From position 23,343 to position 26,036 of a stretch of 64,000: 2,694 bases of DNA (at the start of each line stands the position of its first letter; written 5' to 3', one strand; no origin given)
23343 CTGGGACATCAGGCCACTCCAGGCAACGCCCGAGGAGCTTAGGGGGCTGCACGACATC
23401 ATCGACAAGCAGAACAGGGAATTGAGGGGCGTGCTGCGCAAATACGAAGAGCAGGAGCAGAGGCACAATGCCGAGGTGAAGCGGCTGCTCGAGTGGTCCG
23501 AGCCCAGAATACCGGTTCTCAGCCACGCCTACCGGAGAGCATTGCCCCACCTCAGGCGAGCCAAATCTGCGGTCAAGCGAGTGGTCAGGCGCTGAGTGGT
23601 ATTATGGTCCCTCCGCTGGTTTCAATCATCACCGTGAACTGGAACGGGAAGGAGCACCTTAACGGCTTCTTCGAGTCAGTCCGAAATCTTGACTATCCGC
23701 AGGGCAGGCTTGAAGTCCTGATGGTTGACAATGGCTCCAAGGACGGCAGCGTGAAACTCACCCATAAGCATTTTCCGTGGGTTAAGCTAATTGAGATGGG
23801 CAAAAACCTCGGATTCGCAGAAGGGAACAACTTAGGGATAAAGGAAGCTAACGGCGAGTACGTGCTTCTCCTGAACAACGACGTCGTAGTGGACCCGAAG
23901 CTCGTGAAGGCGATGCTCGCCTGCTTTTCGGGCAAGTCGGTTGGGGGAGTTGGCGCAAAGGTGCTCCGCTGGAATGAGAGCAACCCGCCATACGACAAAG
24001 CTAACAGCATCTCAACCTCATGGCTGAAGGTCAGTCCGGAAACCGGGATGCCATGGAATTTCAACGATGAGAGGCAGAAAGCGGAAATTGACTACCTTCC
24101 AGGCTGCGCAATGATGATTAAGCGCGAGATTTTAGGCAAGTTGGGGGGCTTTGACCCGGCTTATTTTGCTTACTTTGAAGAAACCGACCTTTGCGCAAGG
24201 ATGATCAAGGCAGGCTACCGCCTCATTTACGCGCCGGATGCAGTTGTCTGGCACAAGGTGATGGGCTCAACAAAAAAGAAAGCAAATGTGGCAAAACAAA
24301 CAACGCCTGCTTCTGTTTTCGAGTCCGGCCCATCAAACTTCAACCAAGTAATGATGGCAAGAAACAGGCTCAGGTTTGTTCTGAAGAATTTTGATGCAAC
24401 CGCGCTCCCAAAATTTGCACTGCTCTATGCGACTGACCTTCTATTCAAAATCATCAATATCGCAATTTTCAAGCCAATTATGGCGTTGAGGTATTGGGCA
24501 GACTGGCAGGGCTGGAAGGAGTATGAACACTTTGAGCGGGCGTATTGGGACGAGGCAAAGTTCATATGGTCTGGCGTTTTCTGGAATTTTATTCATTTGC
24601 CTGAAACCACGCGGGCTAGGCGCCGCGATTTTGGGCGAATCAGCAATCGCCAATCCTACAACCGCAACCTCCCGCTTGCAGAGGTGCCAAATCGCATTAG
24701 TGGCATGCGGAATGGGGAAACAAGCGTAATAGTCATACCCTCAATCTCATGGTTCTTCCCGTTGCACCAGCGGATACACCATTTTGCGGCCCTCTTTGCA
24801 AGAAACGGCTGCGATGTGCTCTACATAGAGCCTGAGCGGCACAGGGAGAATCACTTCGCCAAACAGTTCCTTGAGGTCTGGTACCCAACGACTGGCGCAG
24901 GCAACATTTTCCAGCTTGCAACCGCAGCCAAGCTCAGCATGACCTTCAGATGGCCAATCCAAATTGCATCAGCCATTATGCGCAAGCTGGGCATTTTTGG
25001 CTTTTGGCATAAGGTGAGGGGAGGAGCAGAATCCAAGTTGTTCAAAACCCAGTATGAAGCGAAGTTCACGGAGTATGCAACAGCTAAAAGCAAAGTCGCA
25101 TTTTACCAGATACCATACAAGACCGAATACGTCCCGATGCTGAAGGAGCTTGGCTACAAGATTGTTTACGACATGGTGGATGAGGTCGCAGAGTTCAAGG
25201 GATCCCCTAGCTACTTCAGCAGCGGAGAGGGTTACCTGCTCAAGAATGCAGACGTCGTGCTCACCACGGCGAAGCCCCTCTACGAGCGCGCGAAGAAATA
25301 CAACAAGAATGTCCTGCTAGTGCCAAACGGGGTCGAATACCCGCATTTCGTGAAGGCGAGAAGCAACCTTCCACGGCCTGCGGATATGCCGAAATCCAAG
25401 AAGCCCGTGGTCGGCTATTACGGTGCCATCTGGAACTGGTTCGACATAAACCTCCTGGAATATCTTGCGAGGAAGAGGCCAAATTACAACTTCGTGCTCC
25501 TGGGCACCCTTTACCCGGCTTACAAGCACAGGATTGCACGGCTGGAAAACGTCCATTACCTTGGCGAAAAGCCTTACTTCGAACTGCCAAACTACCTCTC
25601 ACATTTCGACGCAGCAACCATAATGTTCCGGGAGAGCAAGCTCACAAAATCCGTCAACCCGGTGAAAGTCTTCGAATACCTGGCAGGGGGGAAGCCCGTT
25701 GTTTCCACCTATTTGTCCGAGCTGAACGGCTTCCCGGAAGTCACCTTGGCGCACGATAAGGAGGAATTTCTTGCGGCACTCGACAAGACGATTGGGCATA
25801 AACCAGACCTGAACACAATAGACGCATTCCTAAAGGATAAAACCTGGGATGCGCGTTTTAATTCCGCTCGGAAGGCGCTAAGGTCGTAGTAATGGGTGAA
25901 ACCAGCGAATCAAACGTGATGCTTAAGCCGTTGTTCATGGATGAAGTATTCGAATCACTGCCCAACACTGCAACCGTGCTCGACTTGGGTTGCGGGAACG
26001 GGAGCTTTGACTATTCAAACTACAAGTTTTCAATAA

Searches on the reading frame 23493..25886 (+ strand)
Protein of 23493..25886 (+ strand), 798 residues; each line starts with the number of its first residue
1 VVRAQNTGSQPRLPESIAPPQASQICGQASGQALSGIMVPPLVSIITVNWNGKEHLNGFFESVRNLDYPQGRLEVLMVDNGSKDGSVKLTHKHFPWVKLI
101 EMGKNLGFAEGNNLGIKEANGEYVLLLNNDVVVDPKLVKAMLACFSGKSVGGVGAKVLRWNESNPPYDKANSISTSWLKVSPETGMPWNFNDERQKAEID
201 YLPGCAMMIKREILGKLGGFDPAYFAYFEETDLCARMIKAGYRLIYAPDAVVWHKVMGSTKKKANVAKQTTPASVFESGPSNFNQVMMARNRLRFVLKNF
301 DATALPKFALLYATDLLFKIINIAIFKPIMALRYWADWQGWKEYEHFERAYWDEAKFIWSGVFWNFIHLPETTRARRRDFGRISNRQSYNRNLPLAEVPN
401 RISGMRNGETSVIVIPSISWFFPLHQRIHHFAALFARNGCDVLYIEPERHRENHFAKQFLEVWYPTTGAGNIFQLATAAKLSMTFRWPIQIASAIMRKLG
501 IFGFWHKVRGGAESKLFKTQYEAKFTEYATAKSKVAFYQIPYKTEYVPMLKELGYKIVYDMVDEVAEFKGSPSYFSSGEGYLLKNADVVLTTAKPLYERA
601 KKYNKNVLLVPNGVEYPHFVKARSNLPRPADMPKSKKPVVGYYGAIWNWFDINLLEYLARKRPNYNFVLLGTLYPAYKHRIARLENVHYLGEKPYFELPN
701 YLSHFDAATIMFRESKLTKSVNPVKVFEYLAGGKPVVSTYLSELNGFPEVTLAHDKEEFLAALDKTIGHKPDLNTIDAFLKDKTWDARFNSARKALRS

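Call 41: search_protein_families(library=pfam, proteins=[window:23493-25886:+], max_evalue=0.00001)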
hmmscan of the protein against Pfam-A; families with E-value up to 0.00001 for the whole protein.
window:23493-25886:+ (798 aa): 3 families
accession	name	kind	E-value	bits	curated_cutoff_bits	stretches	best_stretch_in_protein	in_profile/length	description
PF00535.33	Glycos_transf_2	-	6.5e-21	75.4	23.3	1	44-217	1-167/168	Glycosyl transferase family 2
PF13641.12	Glyco_tranf_2_3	-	5.4e-14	53.2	27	1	40-268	1-222/230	Glycosyltransferase like family 2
PF13524.12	Glyco_trans_1_2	-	2.1e-07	31.4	25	1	654-776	5-121/144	Glycosyl transferase-like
